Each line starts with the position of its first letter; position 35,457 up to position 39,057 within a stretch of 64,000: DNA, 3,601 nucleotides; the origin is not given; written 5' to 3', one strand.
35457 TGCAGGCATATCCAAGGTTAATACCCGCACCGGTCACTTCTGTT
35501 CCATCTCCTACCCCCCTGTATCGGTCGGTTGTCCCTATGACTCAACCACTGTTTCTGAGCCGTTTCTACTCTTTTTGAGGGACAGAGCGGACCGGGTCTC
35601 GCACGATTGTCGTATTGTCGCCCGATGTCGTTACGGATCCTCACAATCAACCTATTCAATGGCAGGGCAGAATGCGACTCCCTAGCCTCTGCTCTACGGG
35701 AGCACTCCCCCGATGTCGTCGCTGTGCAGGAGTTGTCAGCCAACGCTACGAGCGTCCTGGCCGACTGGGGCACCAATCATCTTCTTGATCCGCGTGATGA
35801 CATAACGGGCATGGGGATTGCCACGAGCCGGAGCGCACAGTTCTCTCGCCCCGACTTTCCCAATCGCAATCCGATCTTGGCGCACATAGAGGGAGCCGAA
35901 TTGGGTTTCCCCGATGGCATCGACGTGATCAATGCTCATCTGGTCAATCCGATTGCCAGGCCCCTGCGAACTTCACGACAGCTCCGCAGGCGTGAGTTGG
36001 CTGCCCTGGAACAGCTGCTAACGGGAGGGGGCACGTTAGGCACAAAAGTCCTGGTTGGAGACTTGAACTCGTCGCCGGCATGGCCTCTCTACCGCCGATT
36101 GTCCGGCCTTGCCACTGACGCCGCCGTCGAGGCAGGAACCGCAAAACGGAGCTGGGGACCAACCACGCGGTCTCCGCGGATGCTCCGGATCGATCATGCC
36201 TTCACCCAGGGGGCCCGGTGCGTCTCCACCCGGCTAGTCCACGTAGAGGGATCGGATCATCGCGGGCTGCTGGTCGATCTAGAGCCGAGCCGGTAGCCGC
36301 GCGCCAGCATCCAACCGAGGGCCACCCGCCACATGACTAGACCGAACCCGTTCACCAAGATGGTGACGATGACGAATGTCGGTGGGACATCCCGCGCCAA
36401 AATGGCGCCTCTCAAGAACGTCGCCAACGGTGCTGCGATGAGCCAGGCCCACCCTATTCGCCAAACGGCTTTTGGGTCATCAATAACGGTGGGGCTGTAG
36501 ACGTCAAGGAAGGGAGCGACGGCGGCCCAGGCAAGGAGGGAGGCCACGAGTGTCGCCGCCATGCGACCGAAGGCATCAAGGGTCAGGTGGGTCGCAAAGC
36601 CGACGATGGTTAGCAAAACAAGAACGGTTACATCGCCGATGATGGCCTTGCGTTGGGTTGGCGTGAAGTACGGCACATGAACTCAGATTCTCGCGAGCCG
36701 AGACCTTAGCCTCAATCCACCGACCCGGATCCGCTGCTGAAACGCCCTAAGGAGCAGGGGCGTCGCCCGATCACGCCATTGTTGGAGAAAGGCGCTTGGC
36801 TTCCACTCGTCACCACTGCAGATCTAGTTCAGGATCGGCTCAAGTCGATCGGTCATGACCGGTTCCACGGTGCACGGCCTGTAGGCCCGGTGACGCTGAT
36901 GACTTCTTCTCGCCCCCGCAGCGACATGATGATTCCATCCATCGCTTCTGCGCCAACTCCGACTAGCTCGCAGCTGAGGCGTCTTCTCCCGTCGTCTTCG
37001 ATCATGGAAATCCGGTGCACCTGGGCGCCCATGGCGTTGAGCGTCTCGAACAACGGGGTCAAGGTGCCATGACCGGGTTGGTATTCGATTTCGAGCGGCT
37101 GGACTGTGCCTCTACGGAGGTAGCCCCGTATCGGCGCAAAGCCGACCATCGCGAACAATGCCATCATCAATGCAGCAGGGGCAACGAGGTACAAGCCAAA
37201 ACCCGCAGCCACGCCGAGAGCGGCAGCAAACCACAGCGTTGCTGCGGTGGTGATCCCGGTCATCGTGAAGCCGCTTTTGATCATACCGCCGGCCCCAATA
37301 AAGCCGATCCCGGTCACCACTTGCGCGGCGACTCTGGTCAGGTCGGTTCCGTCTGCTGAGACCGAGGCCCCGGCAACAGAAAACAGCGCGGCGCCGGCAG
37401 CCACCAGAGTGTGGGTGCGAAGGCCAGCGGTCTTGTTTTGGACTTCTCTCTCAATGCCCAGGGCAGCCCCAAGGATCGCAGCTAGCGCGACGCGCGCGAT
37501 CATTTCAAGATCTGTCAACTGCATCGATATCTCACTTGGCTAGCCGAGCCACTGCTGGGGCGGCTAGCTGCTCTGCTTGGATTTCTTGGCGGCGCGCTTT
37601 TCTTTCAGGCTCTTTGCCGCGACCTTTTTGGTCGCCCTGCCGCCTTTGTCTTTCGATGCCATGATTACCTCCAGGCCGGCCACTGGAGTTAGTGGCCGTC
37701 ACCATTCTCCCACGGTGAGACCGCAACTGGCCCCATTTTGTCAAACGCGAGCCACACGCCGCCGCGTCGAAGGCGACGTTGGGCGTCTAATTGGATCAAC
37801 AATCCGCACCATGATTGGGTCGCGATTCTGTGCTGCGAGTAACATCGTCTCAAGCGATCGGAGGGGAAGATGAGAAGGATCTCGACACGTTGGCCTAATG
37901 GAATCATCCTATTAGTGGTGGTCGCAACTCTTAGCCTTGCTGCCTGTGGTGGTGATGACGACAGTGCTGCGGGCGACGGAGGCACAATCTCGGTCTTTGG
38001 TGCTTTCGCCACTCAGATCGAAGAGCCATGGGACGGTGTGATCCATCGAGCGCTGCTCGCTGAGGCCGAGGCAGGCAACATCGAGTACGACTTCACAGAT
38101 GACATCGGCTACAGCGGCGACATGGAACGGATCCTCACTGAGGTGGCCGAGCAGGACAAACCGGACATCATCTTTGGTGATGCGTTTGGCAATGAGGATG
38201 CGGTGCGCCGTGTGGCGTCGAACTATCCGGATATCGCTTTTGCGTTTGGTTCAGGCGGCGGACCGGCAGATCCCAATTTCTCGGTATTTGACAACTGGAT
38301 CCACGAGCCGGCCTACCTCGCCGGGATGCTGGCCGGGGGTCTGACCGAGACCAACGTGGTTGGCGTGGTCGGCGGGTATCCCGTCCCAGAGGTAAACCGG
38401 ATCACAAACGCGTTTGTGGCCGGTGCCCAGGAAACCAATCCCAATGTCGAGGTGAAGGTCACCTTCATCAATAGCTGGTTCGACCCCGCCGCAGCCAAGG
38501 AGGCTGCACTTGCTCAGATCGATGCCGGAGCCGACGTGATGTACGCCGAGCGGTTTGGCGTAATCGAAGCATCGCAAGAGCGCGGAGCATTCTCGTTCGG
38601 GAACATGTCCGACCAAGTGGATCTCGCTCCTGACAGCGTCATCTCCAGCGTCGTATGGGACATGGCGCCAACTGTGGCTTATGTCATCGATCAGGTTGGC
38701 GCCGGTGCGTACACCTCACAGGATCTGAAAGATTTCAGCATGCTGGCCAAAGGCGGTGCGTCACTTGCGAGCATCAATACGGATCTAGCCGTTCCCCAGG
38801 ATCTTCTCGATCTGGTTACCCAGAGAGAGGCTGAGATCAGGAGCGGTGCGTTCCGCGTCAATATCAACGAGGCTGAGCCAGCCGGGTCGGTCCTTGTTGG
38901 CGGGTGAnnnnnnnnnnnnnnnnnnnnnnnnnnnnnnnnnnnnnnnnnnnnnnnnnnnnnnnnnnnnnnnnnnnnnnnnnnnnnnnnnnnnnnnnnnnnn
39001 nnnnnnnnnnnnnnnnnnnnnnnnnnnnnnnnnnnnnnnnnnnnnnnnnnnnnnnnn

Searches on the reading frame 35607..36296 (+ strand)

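Call 30: search_protein_families(library=pfam, proteins=[window:35607-36296:+], max_evalue=0.00001)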
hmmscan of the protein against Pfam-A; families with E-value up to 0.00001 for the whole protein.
window:35607-36296:+ (229 aa): 1 family
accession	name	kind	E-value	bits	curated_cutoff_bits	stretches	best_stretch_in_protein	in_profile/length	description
PF03372.29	Exo_endo_phos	-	1.1e-16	61.6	24.5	1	13-218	2-225/225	Endonuclease/Exonuclease/phosphatase family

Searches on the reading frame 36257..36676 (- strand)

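Call 31: search_protein_families(library=pfam, proteins=[window:36257-36676:-], max_evalue=0.01)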
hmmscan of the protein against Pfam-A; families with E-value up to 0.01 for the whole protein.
window:36257-36676:- (139 aa): 1 family
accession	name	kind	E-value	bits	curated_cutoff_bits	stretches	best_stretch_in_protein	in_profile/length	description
PF11255.13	DUF3054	-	4.7e-15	56.4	25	1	13-119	2-109/110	Protein of unknown function (DUF3054)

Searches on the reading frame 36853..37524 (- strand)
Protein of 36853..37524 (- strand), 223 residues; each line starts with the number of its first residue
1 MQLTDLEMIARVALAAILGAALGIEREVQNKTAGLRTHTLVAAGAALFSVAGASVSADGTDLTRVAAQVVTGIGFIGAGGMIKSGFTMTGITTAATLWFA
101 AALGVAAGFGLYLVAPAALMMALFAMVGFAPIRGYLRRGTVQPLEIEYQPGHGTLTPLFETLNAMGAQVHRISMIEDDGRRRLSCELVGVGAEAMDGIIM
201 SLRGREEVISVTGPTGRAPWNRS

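Call 31: search_protein_families(library=pfam, proteins=[window:36853-37524:-], max_evalue=0.01)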
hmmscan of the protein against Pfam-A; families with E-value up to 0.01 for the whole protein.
window:36853-37524:- (223 aa): 1 family
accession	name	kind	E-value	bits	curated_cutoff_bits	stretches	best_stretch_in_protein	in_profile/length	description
PF02308.21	MgtC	-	3.4e-31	108.5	31.4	1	13-133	2-119/121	MgtC family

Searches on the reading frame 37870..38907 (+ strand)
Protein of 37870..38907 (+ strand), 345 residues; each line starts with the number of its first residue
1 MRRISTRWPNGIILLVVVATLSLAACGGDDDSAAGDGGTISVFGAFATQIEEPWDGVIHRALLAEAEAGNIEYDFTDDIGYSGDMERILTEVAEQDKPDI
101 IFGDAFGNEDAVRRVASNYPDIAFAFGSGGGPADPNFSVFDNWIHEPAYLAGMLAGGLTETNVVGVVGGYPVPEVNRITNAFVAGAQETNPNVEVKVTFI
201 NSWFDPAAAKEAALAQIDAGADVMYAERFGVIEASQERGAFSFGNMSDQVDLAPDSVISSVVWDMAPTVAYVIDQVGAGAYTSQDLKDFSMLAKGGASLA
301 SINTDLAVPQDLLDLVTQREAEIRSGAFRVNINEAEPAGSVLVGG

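Call 31: search_protein_families(library=pfam, proteins=[window:37870-38907:+], max_evalue=0.01)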
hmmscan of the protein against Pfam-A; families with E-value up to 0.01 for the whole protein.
window:37870-38907:+ (345 aa): 1 family
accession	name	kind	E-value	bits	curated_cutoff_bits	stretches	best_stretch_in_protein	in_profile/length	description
PF02608.20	Bmp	-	1.6e-37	129.6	24.1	1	68-277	31-246/301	ABC transporter substrate-binding protein PnrA-like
